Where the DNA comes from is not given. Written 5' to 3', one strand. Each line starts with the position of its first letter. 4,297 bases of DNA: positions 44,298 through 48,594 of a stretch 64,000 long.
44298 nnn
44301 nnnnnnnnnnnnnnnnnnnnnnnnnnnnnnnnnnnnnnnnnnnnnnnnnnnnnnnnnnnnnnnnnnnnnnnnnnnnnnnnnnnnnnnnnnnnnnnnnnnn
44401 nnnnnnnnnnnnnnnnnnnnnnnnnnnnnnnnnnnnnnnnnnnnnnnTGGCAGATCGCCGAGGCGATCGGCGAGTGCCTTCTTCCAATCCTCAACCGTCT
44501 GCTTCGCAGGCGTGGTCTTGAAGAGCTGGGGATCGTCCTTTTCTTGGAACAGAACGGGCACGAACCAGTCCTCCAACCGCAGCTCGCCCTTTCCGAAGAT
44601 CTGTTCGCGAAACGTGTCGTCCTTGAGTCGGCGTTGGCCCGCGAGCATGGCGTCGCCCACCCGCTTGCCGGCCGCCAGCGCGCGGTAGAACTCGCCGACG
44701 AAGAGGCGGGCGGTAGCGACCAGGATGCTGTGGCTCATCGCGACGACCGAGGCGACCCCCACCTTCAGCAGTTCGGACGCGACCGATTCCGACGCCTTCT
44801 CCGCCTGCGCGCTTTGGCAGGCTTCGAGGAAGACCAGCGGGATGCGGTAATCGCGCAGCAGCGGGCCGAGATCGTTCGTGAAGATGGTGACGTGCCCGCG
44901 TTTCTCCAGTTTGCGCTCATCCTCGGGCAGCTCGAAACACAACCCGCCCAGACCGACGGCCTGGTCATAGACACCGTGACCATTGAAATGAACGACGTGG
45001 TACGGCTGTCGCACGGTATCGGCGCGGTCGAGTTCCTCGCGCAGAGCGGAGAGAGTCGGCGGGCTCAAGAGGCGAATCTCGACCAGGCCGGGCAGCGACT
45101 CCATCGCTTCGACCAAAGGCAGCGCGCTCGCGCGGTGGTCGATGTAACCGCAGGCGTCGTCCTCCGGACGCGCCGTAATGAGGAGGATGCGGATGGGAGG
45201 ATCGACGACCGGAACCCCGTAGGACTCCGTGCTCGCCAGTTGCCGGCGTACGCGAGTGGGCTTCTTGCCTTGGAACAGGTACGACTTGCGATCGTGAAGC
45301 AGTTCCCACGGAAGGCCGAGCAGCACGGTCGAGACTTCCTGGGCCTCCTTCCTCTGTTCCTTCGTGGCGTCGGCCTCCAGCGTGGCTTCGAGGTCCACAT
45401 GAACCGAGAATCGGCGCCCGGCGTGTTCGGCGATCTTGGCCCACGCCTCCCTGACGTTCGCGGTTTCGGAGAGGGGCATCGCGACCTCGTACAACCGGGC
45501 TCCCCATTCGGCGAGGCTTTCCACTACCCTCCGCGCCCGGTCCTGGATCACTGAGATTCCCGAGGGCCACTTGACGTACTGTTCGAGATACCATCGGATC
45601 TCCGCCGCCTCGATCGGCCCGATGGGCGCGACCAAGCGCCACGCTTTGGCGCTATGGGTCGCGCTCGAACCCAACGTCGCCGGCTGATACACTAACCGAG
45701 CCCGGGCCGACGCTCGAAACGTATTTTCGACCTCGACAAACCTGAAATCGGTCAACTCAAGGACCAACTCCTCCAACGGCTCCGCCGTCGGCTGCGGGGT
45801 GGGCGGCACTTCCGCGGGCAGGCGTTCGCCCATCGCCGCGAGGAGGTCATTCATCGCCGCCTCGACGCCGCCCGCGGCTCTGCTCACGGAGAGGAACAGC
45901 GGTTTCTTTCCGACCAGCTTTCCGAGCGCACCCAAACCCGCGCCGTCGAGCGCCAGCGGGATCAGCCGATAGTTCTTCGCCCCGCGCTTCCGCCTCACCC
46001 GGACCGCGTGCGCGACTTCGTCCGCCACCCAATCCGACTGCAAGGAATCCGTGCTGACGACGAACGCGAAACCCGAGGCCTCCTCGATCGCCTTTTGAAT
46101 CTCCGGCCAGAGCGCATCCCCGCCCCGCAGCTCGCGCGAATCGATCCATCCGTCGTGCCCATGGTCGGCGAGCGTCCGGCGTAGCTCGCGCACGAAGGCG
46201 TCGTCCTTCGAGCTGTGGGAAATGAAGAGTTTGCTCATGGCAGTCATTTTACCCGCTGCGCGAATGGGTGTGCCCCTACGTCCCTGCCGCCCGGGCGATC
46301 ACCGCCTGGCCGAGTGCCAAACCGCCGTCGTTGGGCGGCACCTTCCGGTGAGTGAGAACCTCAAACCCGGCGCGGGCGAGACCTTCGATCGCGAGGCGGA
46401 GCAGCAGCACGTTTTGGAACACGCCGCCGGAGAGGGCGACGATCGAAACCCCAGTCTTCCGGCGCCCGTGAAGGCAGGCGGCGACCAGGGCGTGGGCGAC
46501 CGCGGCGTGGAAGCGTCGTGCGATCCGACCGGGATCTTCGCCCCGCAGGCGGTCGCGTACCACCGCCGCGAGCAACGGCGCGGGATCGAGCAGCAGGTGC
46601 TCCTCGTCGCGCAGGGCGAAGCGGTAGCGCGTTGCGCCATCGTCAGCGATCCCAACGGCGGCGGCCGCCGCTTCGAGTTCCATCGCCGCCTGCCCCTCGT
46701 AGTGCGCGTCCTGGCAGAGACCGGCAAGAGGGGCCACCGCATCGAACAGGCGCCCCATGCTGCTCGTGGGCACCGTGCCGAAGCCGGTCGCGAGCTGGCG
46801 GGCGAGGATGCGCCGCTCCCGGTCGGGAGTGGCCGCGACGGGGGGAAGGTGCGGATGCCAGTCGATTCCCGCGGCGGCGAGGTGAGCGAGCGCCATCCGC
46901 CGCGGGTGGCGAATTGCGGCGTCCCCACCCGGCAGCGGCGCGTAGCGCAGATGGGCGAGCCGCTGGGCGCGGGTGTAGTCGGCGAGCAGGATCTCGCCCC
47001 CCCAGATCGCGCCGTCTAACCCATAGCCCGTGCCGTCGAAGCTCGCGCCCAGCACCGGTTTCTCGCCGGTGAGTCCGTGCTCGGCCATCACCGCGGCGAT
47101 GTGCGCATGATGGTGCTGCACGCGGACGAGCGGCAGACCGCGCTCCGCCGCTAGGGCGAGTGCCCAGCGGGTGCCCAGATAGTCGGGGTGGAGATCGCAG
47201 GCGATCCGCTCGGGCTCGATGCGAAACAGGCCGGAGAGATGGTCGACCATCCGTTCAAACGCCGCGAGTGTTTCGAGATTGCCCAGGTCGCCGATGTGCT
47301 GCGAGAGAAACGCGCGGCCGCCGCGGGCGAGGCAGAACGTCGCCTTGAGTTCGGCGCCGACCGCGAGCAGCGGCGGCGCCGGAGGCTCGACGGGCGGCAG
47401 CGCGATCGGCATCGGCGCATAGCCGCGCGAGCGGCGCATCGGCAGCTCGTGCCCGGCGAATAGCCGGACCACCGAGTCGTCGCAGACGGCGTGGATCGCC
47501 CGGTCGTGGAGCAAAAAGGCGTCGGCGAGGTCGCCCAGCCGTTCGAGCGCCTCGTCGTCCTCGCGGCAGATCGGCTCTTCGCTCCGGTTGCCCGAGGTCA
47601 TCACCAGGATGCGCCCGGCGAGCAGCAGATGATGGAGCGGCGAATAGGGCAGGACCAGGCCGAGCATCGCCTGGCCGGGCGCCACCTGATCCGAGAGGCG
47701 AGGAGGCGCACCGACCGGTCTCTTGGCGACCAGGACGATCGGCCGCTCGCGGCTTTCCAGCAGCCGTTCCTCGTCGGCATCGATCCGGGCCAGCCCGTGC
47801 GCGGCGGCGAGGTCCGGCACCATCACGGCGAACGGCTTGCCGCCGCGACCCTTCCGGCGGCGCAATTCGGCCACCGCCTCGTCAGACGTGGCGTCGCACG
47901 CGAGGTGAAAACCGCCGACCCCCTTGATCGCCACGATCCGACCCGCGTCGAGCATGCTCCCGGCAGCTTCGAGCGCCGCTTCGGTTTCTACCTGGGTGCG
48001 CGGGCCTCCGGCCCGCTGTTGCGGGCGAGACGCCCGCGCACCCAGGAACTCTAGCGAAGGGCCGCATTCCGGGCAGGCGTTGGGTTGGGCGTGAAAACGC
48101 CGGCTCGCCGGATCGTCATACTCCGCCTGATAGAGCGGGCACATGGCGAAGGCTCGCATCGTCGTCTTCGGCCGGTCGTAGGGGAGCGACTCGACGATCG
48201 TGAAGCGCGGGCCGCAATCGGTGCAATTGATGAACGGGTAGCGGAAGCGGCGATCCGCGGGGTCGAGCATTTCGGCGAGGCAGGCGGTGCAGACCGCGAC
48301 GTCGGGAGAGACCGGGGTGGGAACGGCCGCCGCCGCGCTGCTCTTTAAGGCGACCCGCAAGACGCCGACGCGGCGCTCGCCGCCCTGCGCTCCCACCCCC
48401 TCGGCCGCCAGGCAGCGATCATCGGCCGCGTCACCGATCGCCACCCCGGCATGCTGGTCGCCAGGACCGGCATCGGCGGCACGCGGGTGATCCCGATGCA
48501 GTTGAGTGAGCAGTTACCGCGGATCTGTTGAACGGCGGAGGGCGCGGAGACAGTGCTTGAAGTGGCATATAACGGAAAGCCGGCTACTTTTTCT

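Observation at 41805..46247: Single 1480-aa polypeptide combining TIR, CHAT protease, STAND NTPase and TPR sensor: candidate dual-effector immune/abortive-infection protein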

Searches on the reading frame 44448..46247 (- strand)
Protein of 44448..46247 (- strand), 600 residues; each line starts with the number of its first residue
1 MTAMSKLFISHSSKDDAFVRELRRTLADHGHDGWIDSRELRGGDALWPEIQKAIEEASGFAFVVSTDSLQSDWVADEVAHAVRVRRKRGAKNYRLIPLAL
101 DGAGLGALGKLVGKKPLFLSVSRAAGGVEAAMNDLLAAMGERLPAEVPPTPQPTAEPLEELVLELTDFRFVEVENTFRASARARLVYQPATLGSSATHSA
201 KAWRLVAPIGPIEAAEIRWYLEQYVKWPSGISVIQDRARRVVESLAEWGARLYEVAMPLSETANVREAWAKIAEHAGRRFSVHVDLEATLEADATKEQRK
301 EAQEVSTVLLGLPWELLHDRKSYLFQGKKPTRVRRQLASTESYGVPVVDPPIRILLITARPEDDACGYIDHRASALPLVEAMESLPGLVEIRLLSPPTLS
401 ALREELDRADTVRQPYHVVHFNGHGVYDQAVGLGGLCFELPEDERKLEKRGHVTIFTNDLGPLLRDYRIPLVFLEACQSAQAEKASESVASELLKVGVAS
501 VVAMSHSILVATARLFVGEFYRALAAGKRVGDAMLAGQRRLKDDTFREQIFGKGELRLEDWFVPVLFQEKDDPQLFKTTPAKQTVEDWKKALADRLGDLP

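Call 36: predict_structure(alignment_id=A1)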
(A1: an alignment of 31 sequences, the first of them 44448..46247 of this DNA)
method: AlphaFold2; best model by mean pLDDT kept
length: 600 residues; sequences in the alignment: 31
mean_pLDDT: 65.1   pTM: 0.39
mean pLDDT of the five models: 65.1, 64.3, 60.9, 58.9, 57.3
residues with pLDDT >= 90: 32; 70-90: 246; 50-70: 182; < 50: 140
segments of 3 or more residues with pLDDT < 50: 1-4, 42-44, 144-156, 224-229, 326-348, 360-374, 424-435, 445-453, 477-484, 506-509, 545-583
pLDDT, mean of each block of 10 residues (from residue 1): 64 83 78 57 64 87 86 87 88 87 79 69 71 77 43 43 88 87 86 71 90 65 51 62 76 89 85 64 68 73 80 78 53 33 40 71 36 51 66 75 87 81 49 50 50 58 72 56 53 58 53 64 61 59 48 40 32 28 52 58
secondary structure, 60 per line:
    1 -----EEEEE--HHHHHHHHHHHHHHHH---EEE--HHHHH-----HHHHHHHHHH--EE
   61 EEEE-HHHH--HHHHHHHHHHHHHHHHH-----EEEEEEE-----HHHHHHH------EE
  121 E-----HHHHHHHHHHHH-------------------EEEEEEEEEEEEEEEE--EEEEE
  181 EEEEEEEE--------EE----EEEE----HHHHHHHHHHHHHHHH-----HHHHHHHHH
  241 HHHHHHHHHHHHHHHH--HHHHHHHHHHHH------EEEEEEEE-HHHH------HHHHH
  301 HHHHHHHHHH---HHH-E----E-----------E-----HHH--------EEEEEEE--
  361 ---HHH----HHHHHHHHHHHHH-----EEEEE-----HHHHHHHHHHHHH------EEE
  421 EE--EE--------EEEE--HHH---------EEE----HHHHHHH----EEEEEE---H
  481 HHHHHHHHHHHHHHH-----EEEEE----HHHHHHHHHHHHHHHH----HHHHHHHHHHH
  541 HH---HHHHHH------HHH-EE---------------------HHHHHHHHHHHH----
elements in order: E6-10 H13-28 E32-34 H37-41 H47-56 E59-64 H66-69 H72-88 E94-100 H106-112 E119-121 H127-138 E158-173 E176-188 E203-206 H211-226 H232-256 H259-270 E277-284 H286-289 H296-310 E352-358 H371-383 E389-393 H399-411 E418-422 E435-438 E453-455 H460-466 E471-476 H480-495 E501-505 H510-525 H530-542 H546-551 H585-596

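Call 43: fold_search(model_id=the predicted structure, library=pdb)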
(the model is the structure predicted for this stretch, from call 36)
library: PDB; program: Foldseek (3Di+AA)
matches with E <= 10: 1606; with E <= 0.001: 46
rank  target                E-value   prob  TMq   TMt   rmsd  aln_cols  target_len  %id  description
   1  8spo_I                2.7e-06  1.00  0.23  0.35  11.1       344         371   12  Tetramerized activation of MapSPARTA bound with NAD+ (released 2023-08-23)
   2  8spo_E                3.4e-06  1.00  0.19  0.29   8.8       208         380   24  Tetramerized activation of MapSPARTA bound with NAD+ (released 2023-08-23)
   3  8qlp_M                4.8e-06  1.00  0.21  0.30   8.4       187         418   24  CryoEM structure of the RNA/DNA bound SPARTA (BabAgo/TIR-APAZ) tetrameric complex (released 2024-01-31)
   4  8qlp_E                5.7e-06  1.00  0.21  0.29   8.5       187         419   24  CryoEM structure of the RNA/DNA bound SPARTA (BabAgo/TIR-APAZ) tetrameric complex (released 2024-01-31)
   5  8u72_F                9.6e-06  1.00  0.20  0.29   8.0       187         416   24  Cryo-EM structure of the SPARTA oligomer with guide RNA and target DNA (released 2024-06-12)
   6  8i87_G                1.6e-05  1.00  0.20  0.28   9.4       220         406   22  Cryo-EM structure of TIR-APAZ/Ago-gRNA-DNA complex (released 2023-07-19)
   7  8wp2_B                1.6e-05  1.00  0.21  0.29  15.3       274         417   20  MapSPARTA tetramer bound with guide-target (released 2024-12-11)
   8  8qlo_A                1.8e-05  1.00  0.20  0.26  12.3       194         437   22  CryoEM structure of the apo SPARTA (BabAgo/TIR-APAZ) complex (released 2024-01-31)
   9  8u7b_B                2.0e-05  1.00  0.19  0.26  12.1       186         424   23  Crystal structure of Apo form of Short Prokaryotic Argonaute TIR-APAZ (SPARTA) heterodimer (released 2024-06-12)
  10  8ifk_A                2.1e-05  1.00  0.19  0.26  12.7       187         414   24  Cryo-EM structure of monomeric SPARTA gRNA-ssDNA target complex (released 2024-01-17)
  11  8isy_B                2.3e-05  1.00  0.19  0.25  12.4       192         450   26  Cryo-EM structure of free-state Crt-SPARTA (released 2023-10-18)
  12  8i87_C                2.3e-05  1.00  0.20  0.29  18.5       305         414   17  Cryo-EM structure of TIR-APAZ/Ago-gRNA-DNA complex (released 2023-07-19)
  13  8u72_B                3.0e-05  1.00  0.19  0.27  12.3       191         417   23  Cryo-EM structure of the SPARTA oligomer with guide RNA and target DNA (released 2024-06-12)
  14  8ifl_A                3.2e-05  1.00  0.22  0.30   7.5       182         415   22  Cryo-EM structure of tetrameric SPARTA gRNA-ssDNA target complex in state 1 (released 2024-01-17)
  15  8u72_H                3.4e-05  1.00  0.20  0.28   8.2       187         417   24  Cryo-EM structure of the SPARTA oligomer with guide RNA and target DNA (released 2024-06-12)
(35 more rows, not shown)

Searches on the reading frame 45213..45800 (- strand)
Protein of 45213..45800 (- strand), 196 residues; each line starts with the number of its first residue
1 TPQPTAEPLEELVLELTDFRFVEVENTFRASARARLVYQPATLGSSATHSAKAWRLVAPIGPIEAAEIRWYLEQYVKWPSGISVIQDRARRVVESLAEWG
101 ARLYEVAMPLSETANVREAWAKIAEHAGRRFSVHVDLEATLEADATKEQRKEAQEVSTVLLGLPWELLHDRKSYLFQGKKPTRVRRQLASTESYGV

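Call 74: search_solved_structures(query=A6, max_evalue=10)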
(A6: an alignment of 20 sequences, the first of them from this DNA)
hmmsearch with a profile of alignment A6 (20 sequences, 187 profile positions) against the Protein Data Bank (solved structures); distinct sequences matched with E-value up to 10: 3.
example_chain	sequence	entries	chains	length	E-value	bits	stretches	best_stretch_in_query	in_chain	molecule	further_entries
8fje_A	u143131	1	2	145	0.036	16.9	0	57-82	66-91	E8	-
1ej3_A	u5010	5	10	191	0.29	13.9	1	68-122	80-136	AEQUORIN | Aequorin 2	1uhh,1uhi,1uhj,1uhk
5zab_A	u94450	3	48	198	0.31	13.8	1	68-122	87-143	Aequorin-2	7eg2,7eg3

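Call 75: search_protein_families(library=pfam, alignment_id=A6, max_evalue=1)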
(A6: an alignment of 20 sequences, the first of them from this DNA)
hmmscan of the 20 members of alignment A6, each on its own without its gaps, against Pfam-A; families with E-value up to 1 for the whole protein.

A. member 1, seq(196 aa): 0 families

B. families by the number of members that match (of 20 scanned): 2 families
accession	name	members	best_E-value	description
PF00568.29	WH1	1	0.1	WH1 domain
PF21994.1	AGAO-like_N2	1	0.22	AGAO-like N2 domain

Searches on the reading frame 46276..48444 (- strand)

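Call 9: search_protein_families(library=pfam, proteins=[window:46276-48444:-], max_evalue=0.001)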
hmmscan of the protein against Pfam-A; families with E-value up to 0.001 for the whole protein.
window:46276-48444:- (722 aa): 5 families
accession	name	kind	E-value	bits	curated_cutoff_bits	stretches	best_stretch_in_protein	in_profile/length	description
PF22521.2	HypF_C_2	-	7.1e-83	278.5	27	1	466-713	1-241/241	Carbamoyltransferase, Kae1-like Domain, second subdomain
PF01300.24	Sua5_yciO_yrdC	-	2.8e-40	138.1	25.1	1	164-338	2-177/178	Telomere recombination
PF17788.7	HypF_C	-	2.1e-37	128.2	23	1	356-455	3-99/99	HypF Kae1-like domain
PF07503.17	zf-HYPF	-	4.9e-30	103.5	23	2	51-84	1-34/34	HypF finger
PF00814.31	TsaD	-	7.8e-05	22.9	24.8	0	424-471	69-113/264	tRNA N6-adenosine threonylcarbamoyltransferase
